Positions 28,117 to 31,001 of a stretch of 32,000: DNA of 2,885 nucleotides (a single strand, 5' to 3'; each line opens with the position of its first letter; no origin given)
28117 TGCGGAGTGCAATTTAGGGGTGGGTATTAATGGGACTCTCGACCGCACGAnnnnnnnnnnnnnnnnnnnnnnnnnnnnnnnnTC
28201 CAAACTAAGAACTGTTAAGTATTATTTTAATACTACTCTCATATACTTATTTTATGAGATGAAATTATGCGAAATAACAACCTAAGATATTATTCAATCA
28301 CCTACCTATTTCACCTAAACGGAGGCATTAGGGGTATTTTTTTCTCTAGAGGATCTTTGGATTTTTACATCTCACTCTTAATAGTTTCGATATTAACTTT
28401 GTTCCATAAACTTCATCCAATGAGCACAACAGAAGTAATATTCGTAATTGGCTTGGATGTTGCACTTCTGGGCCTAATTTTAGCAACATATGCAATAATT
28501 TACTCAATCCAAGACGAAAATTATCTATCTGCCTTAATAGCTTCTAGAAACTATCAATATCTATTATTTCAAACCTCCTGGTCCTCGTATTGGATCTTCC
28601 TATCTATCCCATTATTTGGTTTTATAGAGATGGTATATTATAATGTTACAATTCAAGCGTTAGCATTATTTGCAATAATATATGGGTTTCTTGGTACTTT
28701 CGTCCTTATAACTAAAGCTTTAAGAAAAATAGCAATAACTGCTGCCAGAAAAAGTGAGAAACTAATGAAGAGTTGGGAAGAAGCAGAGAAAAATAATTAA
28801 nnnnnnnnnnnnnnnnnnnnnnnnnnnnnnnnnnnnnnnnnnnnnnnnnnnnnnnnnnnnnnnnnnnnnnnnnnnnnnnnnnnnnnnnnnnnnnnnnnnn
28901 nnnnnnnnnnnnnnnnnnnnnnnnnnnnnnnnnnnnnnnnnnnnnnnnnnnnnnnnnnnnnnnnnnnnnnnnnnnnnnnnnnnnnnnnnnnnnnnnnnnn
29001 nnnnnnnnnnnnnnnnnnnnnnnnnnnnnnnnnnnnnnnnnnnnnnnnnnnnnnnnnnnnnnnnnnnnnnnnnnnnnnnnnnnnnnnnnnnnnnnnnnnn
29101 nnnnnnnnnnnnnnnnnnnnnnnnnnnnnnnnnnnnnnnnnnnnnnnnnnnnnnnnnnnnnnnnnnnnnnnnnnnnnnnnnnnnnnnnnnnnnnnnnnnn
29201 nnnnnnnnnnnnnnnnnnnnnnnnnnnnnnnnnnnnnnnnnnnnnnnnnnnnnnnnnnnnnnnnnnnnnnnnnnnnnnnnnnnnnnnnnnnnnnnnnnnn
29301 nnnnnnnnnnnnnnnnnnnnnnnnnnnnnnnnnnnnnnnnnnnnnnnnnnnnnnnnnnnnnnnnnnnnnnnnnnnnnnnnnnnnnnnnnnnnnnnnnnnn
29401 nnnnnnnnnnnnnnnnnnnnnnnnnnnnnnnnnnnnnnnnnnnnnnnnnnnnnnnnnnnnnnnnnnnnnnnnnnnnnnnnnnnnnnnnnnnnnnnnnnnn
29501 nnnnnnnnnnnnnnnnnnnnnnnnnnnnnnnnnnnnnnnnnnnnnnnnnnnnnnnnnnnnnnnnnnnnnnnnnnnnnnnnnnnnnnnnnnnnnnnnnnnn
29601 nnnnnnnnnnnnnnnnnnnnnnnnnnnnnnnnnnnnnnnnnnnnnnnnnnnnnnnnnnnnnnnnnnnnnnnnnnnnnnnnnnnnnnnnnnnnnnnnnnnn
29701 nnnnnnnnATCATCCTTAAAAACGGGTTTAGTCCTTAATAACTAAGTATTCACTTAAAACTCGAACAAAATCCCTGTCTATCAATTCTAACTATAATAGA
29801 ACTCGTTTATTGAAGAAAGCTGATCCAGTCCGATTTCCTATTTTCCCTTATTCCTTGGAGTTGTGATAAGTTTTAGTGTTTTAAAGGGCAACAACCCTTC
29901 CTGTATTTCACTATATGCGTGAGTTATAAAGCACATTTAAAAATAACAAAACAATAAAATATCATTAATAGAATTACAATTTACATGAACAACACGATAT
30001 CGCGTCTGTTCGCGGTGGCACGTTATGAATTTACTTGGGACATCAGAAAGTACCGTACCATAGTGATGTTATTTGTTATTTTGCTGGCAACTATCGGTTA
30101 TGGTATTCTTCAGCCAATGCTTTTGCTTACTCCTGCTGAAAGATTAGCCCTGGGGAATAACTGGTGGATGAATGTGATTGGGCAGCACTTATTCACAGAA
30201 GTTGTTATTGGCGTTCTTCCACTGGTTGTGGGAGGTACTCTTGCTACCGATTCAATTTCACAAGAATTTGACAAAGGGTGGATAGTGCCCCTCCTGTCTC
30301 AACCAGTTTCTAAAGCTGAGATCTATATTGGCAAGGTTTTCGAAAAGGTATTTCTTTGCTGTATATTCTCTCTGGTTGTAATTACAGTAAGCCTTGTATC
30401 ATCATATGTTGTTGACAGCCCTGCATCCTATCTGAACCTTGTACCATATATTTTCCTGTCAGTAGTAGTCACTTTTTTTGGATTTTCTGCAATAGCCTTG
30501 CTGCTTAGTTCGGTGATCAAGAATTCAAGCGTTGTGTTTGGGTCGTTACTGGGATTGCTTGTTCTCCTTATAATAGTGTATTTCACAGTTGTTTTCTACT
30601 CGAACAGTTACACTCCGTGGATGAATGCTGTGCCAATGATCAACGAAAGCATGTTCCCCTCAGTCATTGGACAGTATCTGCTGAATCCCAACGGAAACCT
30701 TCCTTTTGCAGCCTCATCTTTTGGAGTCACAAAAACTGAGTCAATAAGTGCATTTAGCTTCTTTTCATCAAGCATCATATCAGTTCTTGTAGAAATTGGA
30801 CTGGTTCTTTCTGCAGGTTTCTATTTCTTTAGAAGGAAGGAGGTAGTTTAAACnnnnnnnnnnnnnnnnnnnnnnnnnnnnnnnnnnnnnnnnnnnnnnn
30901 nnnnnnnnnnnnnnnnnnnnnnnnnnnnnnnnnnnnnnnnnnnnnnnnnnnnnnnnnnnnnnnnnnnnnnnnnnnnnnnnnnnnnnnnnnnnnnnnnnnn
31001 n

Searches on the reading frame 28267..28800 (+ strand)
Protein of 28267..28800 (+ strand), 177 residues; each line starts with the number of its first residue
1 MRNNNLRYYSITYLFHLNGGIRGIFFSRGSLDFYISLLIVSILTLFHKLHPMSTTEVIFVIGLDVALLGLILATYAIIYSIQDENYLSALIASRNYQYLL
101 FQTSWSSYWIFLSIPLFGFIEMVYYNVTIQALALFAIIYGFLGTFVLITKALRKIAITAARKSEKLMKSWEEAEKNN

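Call 7: search_protein_families(library=pfam, proteins=[window:28267-28800:+], max_evalue=0.01)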
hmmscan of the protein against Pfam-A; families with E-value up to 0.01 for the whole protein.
window:28267-28800:+ (177 aa): 0 families

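Call 41: search_protein_families(library=ncbifam, proteins=[window:28267-28800:+], max_evalue=0.01)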
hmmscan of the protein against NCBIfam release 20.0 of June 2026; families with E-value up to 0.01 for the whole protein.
window:28267-28800:+ (177 aa): 0 families

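Call 70: find_encoding_contigs(protein=window:28267-28800:+, flank=10000, max_places=8)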
Protein window:28267-28800:+ (177 aa): 23 contigs read that carry it; 8 places shown.
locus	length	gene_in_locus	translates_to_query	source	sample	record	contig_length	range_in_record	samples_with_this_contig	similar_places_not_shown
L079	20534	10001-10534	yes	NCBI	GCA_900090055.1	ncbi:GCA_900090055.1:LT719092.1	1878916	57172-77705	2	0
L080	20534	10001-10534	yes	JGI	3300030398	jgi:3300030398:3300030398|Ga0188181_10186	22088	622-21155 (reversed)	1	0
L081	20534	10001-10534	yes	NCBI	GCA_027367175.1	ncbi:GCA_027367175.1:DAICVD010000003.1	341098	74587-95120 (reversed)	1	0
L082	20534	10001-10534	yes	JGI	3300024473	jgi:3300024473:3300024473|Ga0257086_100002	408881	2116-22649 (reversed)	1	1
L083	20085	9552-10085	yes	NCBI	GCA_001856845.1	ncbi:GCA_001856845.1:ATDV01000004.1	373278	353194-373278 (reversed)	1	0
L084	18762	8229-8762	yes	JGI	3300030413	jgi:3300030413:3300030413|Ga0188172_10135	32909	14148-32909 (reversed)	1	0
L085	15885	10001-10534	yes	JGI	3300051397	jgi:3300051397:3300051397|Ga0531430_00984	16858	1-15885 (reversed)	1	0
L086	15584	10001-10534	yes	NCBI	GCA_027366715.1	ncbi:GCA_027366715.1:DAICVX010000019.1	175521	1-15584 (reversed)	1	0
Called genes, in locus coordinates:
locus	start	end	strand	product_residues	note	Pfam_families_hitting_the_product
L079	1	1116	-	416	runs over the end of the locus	PF00753:Lactamase_B, PF23023:Anti-Pycsar_Apyc1 (weak)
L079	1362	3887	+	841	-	PF01555:N6_N4_Mtase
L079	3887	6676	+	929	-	PF04851:ResIII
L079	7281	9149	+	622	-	PF13175:AAA_15, PF13304:AAA_21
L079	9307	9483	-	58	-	-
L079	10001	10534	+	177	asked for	-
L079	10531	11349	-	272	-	-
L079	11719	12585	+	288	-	PF12679:ABC2_membrane_2, PF12730:ABC2_membrane_4 (weak)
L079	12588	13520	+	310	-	PF00005:ABC_tran, PF13304:AAA_21 (weak), PF13732:DrrA1-3_C (faint)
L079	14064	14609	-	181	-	-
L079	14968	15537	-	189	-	PF01872:RibD_C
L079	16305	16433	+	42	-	-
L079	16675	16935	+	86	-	-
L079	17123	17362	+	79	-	-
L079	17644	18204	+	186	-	PF01047:MarR, PF12802:MarR_2 (weak), PF24034:DUF7343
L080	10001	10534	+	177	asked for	-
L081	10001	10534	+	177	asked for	-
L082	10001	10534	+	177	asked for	-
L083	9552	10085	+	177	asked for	-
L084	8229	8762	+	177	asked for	-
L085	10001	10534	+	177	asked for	-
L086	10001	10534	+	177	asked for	-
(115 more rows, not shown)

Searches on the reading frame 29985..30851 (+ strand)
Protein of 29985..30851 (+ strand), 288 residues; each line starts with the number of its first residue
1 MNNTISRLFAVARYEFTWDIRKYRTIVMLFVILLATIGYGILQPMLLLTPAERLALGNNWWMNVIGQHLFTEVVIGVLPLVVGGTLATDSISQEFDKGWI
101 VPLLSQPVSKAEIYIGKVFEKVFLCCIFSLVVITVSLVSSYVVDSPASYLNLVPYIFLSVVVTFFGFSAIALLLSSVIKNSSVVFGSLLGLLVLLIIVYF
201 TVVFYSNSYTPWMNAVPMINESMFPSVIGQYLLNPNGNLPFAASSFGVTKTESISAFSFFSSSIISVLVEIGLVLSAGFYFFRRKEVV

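Call 7: search_protein_families(library=pfam, proteins=[window:29985-30851:+], max_evalue=0.01)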
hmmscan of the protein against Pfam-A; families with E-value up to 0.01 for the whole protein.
window:29985-30851:+ (288 aa): 3 families
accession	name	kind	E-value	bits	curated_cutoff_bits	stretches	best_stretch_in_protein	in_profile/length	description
PF12679.13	ABC2_membrane_2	-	2.3e-13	50.5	27.2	1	10-286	2-282/283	ABC-2 family transporter protein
PF12730.13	ABC2_membrane_4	-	5.7e-06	26.9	27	1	24-189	13-171/179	ABC-2 family transporter protein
PF13346.12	ABC2_membrane_5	-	0.0014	18.6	25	1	72-210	36-169/205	ABC-2 family transporter protein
